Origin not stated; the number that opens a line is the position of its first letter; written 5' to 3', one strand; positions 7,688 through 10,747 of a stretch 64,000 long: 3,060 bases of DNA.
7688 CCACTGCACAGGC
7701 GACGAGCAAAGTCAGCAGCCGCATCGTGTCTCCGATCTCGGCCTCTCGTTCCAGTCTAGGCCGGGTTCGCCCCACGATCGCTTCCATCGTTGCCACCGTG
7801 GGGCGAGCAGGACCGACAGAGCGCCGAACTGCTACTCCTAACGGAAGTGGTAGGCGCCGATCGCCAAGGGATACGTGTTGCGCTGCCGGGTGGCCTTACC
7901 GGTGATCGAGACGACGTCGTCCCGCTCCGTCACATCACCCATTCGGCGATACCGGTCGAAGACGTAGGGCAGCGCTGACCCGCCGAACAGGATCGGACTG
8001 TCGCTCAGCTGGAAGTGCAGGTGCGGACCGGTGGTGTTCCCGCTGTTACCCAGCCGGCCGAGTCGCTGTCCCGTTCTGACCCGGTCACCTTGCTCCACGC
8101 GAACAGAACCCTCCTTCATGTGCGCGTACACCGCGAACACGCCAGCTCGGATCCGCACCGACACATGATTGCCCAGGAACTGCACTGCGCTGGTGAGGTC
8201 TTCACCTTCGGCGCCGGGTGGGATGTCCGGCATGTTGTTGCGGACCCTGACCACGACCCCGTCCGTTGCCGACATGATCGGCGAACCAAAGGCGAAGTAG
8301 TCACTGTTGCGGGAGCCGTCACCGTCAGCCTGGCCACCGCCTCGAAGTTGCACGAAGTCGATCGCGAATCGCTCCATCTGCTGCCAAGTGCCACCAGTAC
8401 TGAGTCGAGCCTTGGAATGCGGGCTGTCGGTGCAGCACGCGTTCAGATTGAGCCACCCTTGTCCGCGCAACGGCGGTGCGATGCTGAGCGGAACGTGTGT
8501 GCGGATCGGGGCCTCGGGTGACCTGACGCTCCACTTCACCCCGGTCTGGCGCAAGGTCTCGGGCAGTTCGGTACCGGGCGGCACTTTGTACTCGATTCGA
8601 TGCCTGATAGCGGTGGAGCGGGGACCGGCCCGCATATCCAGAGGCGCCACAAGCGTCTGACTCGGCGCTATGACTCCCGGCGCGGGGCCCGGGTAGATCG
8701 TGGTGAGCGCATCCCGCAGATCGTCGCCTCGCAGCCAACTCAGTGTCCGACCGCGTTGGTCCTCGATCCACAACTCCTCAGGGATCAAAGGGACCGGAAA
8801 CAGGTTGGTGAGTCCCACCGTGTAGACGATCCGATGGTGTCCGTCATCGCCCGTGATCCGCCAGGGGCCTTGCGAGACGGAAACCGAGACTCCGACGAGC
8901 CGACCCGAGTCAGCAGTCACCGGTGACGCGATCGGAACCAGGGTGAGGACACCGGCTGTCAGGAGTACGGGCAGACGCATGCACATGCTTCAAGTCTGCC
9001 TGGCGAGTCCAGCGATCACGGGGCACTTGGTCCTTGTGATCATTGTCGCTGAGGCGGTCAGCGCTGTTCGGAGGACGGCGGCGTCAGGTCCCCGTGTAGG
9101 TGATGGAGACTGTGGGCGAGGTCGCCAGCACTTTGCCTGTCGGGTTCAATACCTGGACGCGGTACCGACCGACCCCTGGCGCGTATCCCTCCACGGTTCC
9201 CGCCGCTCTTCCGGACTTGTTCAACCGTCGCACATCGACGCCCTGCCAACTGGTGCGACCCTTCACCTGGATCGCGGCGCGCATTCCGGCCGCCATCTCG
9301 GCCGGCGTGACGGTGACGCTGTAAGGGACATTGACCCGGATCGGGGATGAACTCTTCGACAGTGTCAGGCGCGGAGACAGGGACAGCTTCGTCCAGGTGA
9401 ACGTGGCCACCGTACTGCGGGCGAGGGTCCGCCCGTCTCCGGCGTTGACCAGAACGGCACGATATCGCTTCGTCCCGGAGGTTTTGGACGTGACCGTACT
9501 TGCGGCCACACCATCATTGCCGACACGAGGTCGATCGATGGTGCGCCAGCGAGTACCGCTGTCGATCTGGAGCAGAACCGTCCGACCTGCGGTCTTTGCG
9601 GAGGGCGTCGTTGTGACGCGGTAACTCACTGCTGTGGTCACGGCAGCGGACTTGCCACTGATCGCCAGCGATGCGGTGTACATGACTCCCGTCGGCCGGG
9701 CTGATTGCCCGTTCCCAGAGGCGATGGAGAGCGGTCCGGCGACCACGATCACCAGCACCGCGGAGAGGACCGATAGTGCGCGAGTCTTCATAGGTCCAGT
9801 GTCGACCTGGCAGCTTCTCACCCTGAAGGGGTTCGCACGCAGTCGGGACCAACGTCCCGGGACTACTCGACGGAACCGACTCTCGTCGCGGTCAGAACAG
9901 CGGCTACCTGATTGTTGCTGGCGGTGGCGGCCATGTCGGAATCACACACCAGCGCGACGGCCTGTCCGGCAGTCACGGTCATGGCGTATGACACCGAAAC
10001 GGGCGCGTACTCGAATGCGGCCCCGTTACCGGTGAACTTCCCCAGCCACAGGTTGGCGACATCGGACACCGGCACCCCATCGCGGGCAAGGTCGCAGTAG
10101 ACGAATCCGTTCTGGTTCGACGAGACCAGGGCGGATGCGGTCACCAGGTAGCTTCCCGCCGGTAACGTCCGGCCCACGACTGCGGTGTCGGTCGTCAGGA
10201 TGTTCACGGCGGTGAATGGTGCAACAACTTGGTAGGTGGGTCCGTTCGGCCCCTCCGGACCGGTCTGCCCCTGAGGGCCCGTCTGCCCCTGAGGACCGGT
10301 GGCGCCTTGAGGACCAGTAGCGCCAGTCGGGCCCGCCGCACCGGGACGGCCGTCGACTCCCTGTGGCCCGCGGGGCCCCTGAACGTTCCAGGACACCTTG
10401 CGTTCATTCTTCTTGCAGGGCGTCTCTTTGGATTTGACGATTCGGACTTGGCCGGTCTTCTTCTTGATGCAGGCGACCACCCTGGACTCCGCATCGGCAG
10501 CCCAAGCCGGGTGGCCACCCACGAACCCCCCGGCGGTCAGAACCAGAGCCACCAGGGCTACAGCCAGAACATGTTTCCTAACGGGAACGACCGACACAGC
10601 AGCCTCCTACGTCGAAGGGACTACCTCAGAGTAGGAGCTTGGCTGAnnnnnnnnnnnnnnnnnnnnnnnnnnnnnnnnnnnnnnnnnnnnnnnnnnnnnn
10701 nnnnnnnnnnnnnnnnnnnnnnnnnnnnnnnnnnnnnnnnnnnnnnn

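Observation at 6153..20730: ~14.5 kb 'secretome island' wedged between the DUF4191 gene and glnA of an otherwise conserved locus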

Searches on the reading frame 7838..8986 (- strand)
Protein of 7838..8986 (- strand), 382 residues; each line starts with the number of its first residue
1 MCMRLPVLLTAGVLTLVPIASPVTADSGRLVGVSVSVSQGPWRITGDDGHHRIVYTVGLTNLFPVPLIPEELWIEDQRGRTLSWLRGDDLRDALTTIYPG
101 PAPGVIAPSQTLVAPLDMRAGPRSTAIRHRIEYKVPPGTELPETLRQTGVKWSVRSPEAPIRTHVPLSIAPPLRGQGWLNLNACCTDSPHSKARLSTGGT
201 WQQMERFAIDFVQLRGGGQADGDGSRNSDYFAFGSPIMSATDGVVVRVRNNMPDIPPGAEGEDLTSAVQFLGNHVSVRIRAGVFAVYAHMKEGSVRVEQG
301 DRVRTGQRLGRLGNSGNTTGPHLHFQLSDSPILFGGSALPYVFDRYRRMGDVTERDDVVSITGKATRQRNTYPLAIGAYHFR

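Call 5: search_protein_families(library=pfam, proteins=[window:7838-8986:-], max_evalue=0.01)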
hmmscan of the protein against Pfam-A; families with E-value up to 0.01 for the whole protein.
window:7838-8986:- (382 aa): 1 family
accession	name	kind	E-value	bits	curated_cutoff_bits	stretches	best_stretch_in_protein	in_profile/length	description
PF01551.29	Peptidase_M23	-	4.4e-18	65.7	28.7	1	234-328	13-88/96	Peptidase family M23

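Call 19: find_encoding_contigs(protein=window:7838-8986:-, flank=10000, max_places=10)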
Protein window:7838-8986:- (382 aa): 8 contigs read that carry it; 8 places shown.
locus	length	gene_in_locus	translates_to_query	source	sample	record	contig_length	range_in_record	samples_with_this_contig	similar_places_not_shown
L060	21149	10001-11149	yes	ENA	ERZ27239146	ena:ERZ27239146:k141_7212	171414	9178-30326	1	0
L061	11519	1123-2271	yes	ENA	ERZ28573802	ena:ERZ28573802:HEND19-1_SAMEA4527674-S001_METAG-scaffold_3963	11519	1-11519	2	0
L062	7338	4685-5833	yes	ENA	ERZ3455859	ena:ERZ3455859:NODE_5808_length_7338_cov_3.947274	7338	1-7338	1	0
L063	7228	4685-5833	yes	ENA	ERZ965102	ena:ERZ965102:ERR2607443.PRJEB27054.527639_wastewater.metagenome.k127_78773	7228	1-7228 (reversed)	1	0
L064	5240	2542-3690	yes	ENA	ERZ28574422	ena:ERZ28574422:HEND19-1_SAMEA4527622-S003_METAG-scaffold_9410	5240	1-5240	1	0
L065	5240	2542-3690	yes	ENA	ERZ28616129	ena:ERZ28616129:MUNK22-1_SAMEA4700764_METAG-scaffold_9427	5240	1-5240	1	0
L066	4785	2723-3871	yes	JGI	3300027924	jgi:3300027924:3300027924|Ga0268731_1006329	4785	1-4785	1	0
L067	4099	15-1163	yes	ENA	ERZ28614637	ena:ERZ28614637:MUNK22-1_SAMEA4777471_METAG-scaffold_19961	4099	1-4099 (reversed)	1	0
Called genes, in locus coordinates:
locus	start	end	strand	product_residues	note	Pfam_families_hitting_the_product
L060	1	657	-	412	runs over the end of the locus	-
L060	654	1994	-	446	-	PF03583:LIP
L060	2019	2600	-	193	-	PF13521:AAA_28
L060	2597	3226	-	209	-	PF04973:NMN_transporter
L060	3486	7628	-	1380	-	-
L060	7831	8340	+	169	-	-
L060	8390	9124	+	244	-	-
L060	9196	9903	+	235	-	-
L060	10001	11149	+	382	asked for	PF01551:Peptidase_M23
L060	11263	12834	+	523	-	-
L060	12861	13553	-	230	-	PF13829:DUF4191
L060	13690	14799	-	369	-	PF00990:GGDEF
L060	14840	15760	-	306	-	PF16881:LIAS_N (weak), PF04055:Radical_SAM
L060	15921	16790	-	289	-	-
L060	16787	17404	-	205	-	PF21948:LplA-B_cat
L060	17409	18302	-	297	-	PF01370:Epimerase, PF08338:DUF1731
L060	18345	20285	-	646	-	-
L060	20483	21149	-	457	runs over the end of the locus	PF00890:FAD_binding_2 (faint), PF01134:GIDA, PF01262:AlaDh_PNT_C (faint), PF07992:Pyr_redox_2, PF12831:FAD_oxidored (weak), PF13738:Pyr_redox_3 (weak), PF00070:Pyr_redox, PF02852:Pyr_redox_dim, +1 more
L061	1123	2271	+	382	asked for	PF01551:Peptidase_M23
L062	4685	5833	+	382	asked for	PF01551:Peptidase_M23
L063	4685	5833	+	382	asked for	PF01551:Peptidase_M23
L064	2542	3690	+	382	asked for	PF01551:Peptidase_M23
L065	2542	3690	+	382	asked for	PF01551:Peptidase_M23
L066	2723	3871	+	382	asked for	PF01551:Peptidase_M23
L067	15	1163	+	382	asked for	PF01551:Peptidase_M23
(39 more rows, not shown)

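Call 37: search_protein_families(library=ncbifam, proteins=[window:7838-8986:-, L060:3486-7628:-], max_evalue=0.01)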
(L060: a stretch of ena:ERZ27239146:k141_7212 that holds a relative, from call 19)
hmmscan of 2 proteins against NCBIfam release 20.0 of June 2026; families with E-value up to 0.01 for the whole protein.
window:7838-8986:- (382 aa): 11 families
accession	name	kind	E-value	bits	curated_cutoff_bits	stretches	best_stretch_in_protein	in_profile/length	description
NF053824.1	PdgNdpepShyC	equivalog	9.4e-11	41.2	700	1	226-326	297-379/429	peptidoglycan DD-endopeptidase ShyC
NF052530.1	Heli_ShapePgp3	exception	5.6e-10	38.8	300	1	271-326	197-250/270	peptidoglycan metallopeptidase Pgp3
NF052336.1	PdgHdaseHSB100310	equivalog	2e-08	34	500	1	270-328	86-142/316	peptidoglycan hydrolase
NF053825.1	PdgNdpepShyA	equivalog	7.1e-08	31.6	700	1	233-327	305-380/425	peptidoglycan DD-endopeptidase ShyA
NF008652.0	PRK11649.1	equivalog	1.2e-07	30.8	341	1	269-327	341-397/439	murein DD-endopeptidase MepM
NF050804.1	CellDivDipMCaul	equivalog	2.8e-07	29.7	900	1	241-331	528-617/634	cell division endopeptidase DipM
NF052529.1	PG_M23_Pgp6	exception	3e-06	26.2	600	1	271-326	365-418/452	peptidoglycan metallopeptidase Pgp6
NF041208.1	celldiv_DipM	equivalog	1.1e-05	24.8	740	1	270-327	349-404/419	cell division endopeptidase DipM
NF053738.1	S2SprSpoIIQBc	equivalog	0.00014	21.6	250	1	270-327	153-210/232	stage II sporulation protein SpoIIQ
NF004799.0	PRK06148.1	subfamily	0.00014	20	1128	1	284-329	491-539/1015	hypothetical protein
NF040883.1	amid_act_ActS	equivalog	0.0012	18.2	375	1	272-327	168-220/242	amidase activator ActS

L060:3486-7628:- (1380 aa): 4 families
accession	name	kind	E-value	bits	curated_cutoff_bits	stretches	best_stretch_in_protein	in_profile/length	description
NF052454.1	BtaGlycanEglC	equivalog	8.3e-27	94.2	700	1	1009-1235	242-457/459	endo-1,3-1,4-beta-glycanase EglC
NF047856.1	BGlucanaseBglS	equivalog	7e-10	38.8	300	1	1019-1191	44-198/237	beta-glucanase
NF052392.1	BetGlycExoK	equivalog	2.2e-07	30.6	350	1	1019-1195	52-211/261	endo-1,3-1,4-beta-glycanase ExoK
NF041449.1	K_carrageenase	equivalog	2.8e-07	30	350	1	1157-1235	202-282/283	kappa-carrageenase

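Call 45: search_solved_structures(query=window:7838-8983:-, max_evalue=0.001)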
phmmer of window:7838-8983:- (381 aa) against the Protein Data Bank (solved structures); distinct sequences matched with E-value up to 0.001: 27.
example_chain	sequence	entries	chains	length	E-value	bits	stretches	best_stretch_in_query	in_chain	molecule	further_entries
6smk_A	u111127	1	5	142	8.9e-10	41.3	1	266-327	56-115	Peptidase_M23 domain-containing protein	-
9gy1_A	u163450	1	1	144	1.7e-08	37.2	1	267-327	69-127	Peptidase, M23 family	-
9m7n_A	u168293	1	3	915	1e-07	34.6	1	270-336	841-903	Gp16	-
6ue4_A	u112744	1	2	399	3.5e-07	32.8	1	266-326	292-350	ShyA endopeptidase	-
6u2a_A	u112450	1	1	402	3.5e-07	32.8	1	266-326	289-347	ShyA endopeptidase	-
7qrl_A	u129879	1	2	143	6.5e-07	31.9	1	239-332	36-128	DipM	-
7qrl_C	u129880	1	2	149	7.2e-07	31.8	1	239-331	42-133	DipM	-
2b44_A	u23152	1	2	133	8.3e-07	31.6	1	271-327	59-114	Glycyl-glycine endopeptidase lytM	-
2b0p_A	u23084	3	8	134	8.4e-07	31.6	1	271-327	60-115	Glycyl-glycine endopeptidase lytM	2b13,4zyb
6jmx_A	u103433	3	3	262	4.5e-06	29.2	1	262-326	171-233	Peptidase M23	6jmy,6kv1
5kvp_A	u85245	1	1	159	4.9e-06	29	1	267-327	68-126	Zoocin A endopeptidase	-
1qwy_A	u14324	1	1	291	7.1e-06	28.5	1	271-327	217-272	peptidoglycan hydrolase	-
4rny_A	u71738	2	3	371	7.5e-06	28.4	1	282-326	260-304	Conserved hypothetical secreted protein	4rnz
5j1l_A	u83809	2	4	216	1e-05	28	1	271-327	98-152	ToxR-activated gene (TagE)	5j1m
3slu_A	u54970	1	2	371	1.4e-05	27.6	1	270-326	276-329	M23 peptidase domain protein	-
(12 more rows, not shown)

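Call 54: search_protein_families(library=pfam, proteins=[L060:3486-7628:-], max_evalue=0.001)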
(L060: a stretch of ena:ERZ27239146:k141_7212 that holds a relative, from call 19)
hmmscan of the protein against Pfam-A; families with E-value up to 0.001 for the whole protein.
L060:3486-7628:- (1380 aa): 5 families
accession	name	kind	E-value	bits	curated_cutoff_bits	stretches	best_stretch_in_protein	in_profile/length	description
PF03422.21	CBM_6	-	3.4e-105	347.7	28.9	4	1251-1379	1-125/125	Carbohydrate binding module (family 6)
PF00722.28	Glyco_hydro_16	-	6.5e-28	97.8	22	1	1031-1230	9-173/175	Glycosyl hydrolases family 16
PF18099.7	CBM_35_2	-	9.5e-22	77.6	23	2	1264-1369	8-109/112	Carbohydrate binding module (family 35)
PF03935.22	SKN1_KRE6_Sbg1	-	1e-13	51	30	2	1155-1239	361-454/501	Beta-glucan synthesis-associated protein SKN1/KRE6/Sbg1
PF16483.10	Glyco_hydro_64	-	2.3e-12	47.3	27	1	63-206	59-225/370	Beta-1,3-glucanase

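Call 56: search_protein_families(library=phrogs, proteins=[window:7838-8986:-], max_evalue=0.001)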
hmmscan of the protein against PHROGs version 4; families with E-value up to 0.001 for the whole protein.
window:7838-8986:- (382 aa): 18 families
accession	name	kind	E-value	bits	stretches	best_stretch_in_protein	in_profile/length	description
phrog_7767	-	other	1.2e-12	48.9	1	234-328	31-107/194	metallo-endopeptidase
phrog_6700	-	lysis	6.3e-12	44.3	1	233-328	2635-2712/2898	endolysin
phrog_3578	-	lysis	2.6e-11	44.6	1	286-327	296-336/405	endolysin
phrog_10030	-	tail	3.3e-11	42.2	1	233-328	1923-2006/2105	tail length tape measure protein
phrog_14988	-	other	2.8e-10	41.4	1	235-327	45-126/272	peptidase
phrog_4070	-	tail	4.6e-10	39.3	1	272-330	654-712/989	tail length tape measure protein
phrog_1067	-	head and packaging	4.2e-09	36.4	1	270-329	789-846/991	minor head protein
phrog_880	-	lysis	4e-08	34.1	1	285-327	76-119/435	endolysin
phrog_3084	-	lysis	1.5e-07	31.8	1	284-327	73-116/468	endolysin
phrog_28672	-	other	4.4e-07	29.8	1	271-327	319-373/397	metallo-endopeptidase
phrog_11037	-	unknown function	9.8e-07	29.3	1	265-330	220-286/365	-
phrog_8537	-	unknown function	1.7e-06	28.6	1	273-328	47-101/384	-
phrog_23188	-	tail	3.1e-06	24.9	1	271-327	3194-3249/5002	tail length tape measure protein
phrog_167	-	tail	1.1e-05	24.3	1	271-330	1246-1291/1555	tail length tape measure protein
phrog_16615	-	other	1.3e-05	25.2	1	281-327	460-504/529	peptidase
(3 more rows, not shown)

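Call 57: search_protein_families(library=padloc, proteins=[window:7838-8986:-], max_evalue=0.001)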
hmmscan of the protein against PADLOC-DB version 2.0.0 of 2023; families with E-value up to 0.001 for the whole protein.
window:7838-8986:- (382 aa): 0 families

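Call 72: find_related_loci(query=window:7838-8986:-, collection=viral_contigs, flank=8000)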
Query window:7838-8986:- (382 aa) in viral_contigs; peptide patterns used: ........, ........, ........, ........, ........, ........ (x = any residue, [..] = any of these).
1 stretches matched a pattern, but none encodes a relative of the query by tblastn (E <= 1e-3).

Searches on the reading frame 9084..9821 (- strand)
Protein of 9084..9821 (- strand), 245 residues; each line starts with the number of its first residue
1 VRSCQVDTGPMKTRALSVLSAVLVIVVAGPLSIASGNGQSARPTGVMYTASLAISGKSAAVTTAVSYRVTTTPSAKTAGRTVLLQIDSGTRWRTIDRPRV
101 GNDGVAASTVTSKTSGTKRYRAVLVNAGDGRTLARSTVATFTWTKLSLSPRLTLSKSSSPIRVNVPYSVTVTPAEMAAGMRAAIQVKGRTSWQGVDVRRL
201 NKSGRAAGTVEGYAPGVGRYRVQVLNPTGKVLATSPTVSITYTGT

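Call 5: search_protein_families(library=pfam, proteins=[window:9084-9821:-], max_evalue=0.01)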
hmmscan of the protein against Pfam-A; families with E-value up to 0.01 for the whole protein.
window:9084-9821:- (245 aa): 0 families

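Call 37: search_protein_families(library=ncbifam, proteins=[window:9084-9791:-], max_evalue=0.01)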
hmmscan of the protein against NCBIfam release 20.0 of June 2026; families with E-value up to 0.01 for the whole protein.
window:9084-9791:- (235 aa): 0 families

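Call 56: search_protein_families(library=phrogs, proteins=[window:9084-9791:-], max_evalue=0.001)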
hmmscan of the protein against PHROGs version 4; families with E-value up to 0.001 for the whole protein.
window:9084-9791:- (235 aa): 0 families

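Call 57: search_protein_families(library=padloc, proteins=[window:9084-9791:-], max_evalue=0.001)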
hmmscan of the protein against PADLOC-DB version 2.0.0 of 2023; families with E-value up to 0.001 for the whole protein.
window:9084-9791:- (235 aa): 0 families

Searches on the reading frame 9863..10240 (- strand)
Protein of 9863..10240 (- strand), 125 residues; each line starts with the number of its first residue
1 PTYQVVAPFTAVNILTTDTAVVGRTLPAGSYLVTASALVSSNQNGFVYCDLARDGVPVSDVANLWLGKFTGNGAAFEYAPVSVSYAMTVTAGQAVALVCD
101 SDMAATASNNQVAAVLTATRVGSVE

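Call 102: search_solved_structures(query=window:9863-10240:-, max_evalue=1)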
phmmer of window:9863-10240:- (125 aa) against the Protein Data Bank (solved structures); distinct sequences matched with E-value up to 1: 0.

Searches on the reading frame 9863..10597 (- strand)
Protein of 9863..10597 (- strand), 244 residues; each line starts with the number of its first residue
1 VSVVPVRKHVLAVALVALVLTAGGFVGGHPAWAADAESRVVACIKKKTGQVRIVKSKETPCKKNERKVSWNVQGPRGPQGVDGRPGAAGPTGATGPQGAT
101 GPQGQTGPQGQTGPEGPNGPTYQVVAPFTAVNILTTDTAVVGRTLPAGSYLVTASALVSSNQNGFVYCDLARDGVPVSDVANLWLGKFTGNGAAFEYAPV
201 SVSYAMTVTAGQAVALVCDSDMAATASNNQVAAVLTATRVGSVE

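Call 5: search_protein_families(library=pfam, proteins=[window:9863-10597:-], max_evalue=0.01)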
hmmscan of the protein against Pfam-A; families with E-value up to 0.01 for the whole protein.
window:9863-10597:- (244 aa): 1 family
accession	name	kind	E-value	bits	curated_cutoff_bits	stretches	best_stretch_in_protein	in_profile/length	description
PF01391.23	Collagen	-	5.3e-09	36.2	27.2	1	73-120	6-56/60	Collagen triple helix repeat (20 copies)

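Call 37: search_protein_families(library=ncbifam, proteins=[window:9863-10597:-], max_evalue=0.01)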
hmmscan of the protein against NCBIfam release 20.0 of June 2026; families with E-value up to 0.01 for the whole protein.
window:9863-10597:- (244 aa): 3 families
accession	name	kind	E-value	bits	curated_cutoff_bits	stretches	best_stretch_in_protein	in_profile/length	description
NF038329.2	gly_rich_SclB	equivalog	1.3e-09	37.5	325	1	73-119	128-174/442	LPXTG-anchored collagen-like adhesin Scl2/SclB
NF046116.1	adhesin_Lcl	equivalog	3.3e-09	35.8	500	1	73-119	86-132/431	collagen-like adhesin Lcl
NF038330.1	adhesin_SclA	exception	1.7e-07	31.2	400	1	71-121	183-233/405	LPXTG-anchored collagen-like adhesin Scl1/SclA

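Call 56: search_protein_families(library=phrogs, proteins=[window:9863-10597:-], max_evalue=0.001)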
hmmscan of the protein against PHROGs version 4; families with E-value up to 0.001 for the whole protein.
window:9863-10597:- (244 aa): 29 families (the best 25 are shown)
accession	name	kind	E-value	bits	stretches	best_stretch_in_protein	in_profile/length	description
phrog_819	-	tail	2.1e-15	57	1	71-121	502-552/1024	tail protein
phrog_6320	-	tail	7e-14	52.5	1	41-121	53-133/745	tail fiber protein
phrog_366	-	tail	1.7e-13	51.9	1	69-140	337-388/474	tail fiber protein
phrog_5073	-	tail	2e-12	47.9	1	73-120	260-307/519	tail fiber protein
phrog_1658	-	unknown function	5.1e-11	43.8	1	69-167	50-149/239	-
phrog_3904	-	tail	6.9e-11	42.2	1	43-143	735-834/1086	tail fiber protein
phrog_10972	-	tail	8.9e-11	42.8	1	71-120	157-206/343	tail fiber protein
phrog_17587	-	tail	3.7e-10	39.9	1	72-121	349-398/641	tail fiber protein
phrog_38766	-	head and packaging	1.9e-07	31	1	74-143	121-194/478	virion structural protein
phrog_13892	-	tail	3.3e-07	30.7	1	71-126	33-88/676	minor tail protein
phrog_32123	-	unknown function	3.5e-07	29.9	1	72-120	258-306/532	-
phrog_33244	-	tail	4e-07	30.4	1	73-139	53-118/414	tail fiber protein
phrog_28263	-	tail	7.1e-07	27.8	1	72-194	1121-1224/1400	tail fiber protein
phrog_3420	-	unknown function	8.8e-07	27.8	1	75-149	299-373/929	-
phrog_8745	-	tail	1.1e-06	27.3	1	73-121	1418-1466/1803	tail fiber protein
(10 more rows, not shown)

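Call 57: search_protein_families(library=padloc, proteins=[window:9863-10597:-], max_evalue=0.001)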
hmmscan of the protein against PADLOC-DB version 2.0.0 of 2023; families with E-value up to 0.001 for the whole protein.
window:9863-10597:- (244 aa): 0 families

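Call 71: find_related_loci(query=window:9863-10597:-, collection=viral_contigs, flank=8000)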
Query window:9863-10597:- (244 aa) in viral_contigs; peptide patterns used: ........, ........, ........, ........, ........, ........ (x = any residue, [..] = any of these).
173 stretches matched a pattern; 156 encode a relative of the query (tblastn E <= 1e-3); the best 80 are kept; 80 distinct loci.
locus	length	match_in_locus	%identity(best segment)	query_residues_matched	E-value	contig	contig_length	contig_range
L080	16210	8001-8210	71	73-124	2e-13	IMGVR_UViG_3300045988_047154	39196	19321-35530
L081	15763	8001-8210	69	73-124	2e-12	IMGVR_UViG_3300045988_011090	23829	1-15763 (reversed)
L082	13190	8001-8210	69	73-124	2e-12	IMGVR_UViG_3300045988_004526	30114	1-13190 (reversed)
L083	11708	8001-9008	40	59-143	2e-12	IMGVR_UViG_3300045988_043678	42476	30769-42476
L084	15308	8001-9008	40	59-143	2e-12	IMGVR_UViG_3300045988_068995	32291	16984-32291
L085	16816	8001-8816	56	58-134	3e-12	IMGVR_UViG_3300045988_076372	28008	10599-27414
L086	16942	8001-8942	67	59-128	9e-12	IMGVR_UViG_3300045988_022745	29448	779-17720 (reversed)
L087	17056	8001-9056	45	59-170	6e-12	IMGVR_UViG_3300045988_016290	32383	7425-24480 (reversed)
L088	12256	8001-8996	48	56-143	7e-12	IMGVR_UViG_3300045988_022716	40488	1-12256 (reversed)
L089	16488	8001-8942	67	59-128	7e-12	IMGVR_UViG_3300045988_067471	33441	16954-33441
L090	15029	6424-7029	53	65-157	8e-12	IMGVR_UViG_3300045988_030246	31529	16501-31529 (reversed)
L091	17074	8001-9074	45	59-170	8e-12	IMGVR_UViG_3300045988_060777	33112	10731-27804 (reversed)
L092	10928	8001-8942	67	59-128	9e-12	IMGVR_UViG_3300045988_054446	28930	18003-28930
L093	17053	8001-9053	45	59-170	2e-11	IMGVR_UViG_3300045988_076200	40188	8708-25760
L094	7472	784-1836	45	59-170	3e-11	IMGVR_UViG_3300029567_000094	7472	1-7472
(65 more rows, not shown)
